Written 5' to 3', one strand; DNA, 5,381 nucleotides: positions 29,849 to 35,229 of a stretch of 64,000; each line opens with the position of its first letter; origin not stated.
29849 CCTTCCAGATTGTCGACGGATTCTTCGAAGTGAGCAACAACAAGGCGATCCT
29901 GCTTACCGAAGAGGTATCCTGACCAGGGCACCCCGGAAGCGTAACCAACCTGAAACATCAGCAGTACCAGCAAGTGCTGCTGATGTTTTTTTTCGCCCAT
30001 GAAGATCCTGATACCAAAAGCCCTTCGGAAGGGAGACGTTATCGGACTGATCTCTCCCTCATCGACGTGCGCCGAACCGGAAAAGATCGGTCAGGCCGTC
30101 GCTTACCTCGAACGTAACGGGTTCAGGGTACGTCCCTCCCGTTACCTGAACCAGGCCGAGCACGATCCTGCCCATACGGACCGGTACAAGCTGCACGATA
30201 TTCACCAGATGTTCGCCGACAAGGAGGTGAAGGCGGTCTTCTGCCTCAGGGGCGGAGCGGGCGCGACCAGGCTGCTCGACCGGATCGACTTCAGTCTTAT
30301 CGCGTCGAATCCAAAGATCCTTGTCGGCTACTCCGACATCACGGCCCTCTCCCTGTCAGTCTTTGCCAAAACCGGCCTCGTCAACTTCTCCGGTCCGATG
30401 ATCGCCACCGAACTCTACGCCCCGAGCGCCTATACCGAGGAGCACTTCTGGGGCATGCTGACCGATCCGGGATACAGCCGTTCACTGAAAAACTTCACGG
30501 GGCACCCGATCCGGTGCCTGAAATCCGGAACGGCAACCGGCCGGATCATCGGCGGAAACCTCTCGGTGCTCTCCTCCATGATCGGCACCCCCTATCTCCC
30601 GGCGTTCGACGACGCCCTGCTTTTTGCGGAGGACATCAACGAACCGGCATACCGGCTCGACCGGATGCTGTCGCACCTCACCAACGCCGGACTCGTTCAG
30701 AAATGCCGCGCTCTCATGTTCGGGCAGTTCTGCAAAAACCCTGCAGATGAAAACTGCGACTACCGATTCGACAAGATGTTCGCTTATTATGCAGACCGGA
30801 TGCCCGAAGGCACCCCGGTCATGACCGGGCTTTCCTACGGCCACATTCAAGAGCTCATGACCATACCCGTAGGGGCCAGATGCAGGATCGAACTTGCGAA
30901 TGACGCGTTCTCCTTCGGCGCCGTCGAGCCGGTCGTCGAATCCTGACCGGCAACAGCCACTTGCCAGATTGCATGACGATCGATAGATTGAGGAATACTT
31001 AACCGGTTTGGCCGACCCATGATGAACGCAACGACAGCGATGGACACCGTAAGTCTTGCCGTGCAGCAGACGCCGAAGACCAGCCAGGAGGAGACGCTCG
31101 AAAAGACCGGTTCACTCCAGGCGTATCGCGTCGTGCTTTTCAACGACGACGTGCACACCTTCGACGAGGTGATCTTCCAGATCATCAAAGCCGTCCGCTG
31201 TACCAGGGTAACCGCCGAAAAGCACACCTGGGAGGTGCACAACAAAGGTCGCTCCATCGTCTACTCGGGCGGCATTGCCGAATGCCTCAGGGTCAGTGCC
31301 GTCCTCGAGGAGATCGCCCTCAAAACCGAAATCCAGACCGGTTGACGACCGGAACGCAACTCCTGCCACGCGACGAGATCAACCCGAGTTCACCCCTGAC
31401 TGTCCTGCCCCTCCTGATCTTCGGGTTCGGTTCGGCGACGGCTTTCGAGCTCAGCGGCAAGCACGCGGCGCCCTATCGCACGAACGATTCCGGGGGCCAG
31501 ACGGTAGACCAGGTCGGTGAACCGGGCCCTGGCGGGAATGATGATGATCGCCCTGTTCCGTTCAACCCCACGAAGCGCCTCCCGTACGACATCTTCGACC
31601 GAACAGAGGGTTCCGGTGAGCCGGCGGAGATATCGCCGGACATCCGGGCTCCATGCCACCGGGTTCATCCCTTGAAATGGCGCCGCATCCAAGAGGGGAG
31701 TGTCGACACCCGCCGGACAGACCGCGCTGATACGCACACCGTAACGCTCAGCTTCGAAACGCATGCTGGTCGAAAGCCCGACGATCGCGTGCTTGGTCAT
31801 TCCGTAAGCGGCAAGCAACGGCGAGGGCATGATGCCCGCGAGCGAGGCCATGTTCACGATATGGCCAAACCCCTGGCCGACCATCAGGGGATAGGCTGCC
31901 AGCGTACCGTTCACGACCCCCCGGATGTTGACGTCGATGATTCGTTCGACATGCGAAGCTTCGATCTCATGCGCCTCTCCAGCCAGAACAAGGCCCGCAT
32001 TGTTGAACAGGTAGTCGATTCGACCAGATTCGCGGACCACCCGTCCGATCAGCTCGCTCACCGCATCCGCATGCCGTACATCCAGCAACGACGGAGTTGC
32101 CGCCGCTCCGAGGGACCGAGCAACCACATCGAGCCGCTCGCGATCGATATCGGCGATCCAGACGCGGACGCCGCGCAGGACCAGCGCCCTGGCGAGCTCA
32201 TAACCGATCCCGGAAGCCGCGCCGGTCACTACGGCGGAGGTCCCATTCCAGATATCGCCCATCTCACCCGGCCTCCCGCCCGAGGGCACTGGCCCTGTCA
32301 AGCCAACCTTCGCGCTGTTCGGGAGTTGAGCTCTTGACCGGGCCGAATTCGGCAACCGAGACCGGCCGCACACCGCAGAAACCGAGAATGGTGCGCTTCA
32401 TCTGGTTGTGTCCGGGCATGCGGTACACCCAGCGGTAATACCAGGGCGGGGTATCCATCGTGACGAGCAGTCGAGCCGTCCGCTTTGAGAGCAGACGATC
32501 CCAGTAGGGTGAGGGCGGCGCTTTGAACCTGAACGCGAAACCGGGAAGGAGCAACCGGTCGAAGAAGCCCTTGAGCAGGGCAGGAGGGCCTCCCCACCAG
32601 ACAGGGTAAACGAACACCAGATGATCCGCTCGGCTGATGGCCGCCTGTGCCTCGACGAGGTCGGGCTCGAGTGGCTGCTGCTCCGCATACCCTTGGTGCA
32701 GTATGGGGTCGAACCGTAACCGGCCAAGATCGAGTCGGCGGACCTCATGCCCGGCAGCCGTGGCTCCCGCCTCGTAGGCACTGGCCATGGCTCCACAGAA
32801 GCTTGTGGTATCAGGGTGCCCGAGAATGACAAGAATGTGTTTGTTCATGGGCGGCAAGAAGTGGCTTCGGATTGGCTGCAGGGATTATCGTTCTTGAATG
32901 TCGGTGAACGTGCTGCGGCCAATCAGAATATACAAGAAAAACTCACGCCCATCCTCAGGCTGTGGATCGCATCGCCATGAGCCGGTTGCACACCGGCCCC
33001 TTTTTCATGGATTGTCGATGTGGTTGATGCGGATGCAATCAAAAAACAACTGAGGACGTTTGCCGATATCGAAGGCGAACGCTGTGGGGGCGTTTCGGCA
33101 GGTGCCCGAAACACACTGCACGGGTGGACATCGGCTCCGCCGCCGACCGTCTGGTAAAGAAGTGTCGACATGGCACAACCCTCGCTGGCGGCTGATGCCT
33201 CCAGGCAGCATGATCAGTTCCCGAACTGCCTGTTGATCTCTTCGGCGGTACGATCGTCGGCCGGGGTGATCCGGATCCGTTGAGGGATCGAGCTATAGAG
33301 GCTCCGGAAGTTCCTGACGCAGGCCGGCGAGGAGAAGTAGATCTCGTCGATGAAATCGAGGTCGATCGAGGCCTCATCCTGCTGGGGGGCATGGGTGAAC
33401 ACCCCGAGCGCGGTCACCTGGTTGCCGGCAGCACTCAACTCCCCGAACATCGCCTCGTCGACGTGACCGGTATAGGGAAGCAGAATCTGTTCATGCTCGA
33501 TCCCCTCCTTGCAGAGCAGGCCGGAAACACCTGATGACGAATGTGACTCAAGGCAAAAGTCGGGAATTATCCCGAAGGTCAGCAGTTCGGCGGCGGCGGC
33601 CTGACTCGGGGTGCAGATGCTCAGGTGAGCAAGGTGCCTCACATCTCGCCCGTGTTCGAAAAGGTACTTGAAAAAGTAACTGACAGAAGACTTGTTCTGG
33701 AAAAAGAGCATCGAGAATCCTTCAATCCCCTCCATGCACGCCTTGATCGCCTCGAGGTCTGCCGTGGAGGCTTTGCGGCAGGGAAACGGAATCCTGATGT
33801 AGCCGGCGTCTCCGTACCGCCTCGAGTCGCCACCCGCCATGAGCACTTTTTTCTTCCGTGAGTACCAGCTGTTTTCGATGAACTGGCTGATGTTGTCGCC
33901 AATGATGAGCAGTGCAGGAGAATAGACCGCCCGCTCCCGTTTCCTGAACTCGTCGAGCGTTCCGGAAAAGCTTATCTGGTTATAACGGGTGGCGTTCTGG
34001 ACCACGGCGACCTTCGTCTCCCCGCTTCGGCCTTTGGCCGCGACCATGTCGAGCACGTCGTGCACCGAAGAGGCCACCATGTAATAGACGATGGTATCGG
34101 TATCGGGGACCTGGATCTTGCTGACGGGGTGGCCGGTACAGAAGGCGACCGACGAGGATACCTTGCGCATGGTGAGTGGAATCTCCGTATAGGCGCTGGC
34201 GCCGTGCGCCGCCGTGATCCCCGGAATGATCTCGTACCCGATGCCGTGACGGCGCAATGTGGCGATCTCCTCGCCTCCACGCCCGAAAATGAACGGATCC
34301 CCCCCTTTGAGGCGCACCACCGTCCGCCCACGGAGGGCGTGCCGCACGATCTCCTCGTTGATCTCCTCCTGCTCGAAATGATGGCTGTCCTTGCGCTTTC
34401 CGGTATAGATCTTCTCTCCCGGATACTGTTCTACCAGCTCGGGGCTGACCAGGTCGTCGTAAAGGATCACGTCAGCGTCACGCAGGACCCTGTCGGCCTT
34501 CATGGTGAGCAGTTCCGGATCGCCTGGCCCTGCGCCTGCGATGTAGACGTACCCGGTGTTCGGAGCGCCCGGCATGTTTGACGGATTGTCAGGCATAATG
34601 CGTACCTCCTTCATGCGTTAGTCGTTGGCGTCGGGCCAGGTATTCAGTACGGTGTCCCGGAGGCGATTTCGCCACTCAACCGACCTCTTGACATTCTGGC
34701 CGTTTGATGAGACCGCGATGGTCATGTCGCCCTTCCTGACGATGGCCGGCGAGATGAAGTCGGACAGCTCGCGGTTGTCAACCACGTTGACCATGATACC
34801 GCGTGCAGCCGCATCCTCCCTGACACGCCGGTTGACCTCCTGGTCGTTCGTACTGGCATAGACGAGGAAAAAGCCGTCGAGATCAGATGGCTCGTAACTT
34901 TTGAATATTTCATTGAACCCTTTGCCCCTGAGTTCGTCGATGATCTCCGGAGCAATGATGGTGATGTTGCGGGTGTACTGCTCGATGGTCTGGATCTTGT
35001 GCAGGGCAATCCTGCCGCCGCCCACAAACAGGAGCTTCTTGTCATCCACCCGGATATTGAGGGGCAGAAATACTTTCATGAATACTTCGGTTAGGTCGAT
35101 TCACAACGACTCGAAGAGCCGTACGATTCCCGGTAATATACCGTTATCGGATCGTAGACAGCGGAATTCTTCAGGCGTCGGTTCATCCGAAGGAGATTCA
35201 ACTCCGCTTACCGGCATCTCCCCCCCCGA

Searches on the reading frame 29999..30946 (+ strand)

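Call 39: search_protein_families(library=pfam, proteins=[window:29999-30946:+], max_evalue=0.001)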
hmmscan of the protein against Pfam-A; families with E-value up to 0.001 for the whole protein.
window:29999-30946:+ (315 aa): 2 families
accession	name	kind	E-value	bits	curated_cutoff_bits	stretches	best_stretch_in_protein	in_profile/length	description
PF02016.21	Peptidase_S66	-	3.1e-35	121.4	25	1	15-132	1-121/121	LD-carboxypeptidase N-terminal domain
PF17676.7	Peptidase_S66C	-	1.2e-30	107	23.7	1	180-297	1-120/120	LD-carboxypeptidase C-terminal domain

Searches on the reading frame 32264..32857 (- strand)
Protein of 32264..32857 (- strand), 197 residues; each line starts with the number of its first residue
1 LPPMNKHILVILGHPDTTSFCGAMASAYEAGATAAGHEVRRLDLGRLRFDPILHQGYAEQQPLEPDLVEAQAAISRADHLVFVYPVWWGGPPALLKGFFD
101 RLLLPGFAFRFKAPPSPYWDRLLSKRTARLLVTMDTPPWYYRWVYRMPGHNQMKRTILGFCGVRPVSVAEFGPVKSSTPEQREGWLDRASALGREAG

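Call 39: search_protein_families(library=pfam, proteins=[window:32264-32857:-], max_evalue=0.001)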
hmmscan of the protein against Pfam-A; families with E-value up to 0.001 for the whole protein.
window:32264-32857:- (197 aa): 2 families
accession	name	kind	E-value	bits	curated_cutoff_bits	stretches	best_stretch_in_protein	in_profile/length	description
PF02525.22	Flavodoxin_2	-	1.9e-37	129.3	27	1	6-183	1-188/198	Flavodoxin-like fold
PF03358.20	FMN_red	-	6.4e-17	62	24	1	8-103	3-97/152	NADPH-dependent FMN reductase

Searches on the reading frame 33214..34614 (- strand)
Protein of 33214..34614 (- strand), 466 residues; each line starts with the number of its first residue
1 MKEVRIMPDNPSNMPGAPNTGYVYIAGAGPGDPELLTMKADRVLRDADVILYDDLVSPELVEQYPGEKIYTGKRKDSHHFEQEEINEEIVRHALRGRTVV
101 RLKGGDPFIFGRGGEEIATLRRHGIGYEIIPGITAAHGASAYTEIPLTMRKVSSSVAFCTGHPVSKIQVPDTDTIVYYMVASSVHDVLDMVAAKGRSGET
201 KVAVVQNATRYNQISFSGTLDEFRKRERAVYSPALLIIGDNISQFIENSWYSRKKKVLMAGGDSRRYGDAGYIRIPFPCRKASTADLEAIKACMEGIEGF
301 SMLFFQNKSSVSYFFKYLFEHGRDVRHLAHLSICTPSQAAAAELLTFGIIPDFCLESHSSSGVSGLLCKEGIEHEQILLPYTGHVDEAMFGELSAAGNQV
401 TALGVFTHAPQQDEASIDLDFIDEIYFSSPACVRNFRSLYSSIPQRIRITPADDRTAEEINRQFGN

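Call 39: search_protein_families(library=pfam, proteins=[window:33214-34614:-], max_evalue=0.001)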
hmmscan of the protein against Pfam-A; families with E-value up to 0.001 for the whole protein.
window:33214-34614:- (466 aa): 2 families
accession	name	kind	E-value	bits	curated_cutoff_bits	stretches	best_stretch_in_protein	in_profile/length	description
PF00590.25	TP_methylase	-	1.6e-49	169.2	27.8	1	23-222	2-210/212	Tetrapyrrole (Corrin/Porphyrin) Methylases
PF02602.20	HEM4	-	1.5e-16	60.7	27.5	1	269-460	9-210/231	Uroporphyrinogen-III synthase HemD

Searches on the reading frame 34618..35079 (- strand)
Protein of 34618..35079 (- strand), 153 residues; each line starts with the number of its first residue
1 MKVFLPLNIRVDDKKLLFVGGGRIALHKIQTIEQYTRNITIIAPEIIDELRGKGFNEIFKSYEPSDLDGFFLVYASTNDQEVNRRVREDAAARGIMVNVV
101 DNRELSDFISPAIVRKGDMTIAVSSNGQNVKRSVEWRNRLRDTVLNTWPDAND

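Call 39: search_protein_families(library=pfam, proteins=[window:34618-35079:-], max_evalue=0.001)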
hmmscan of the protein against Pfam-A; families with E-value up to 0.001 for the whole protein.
window:34618-35079:- (153 aa): 1 family
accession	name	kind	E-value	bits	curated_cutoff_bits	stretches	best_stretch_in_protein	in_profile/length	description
PF13241.12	NAD_binding_7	-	1.6e-25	90.1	22.1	1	7-112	1-104/104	Putative NAD(P)-binding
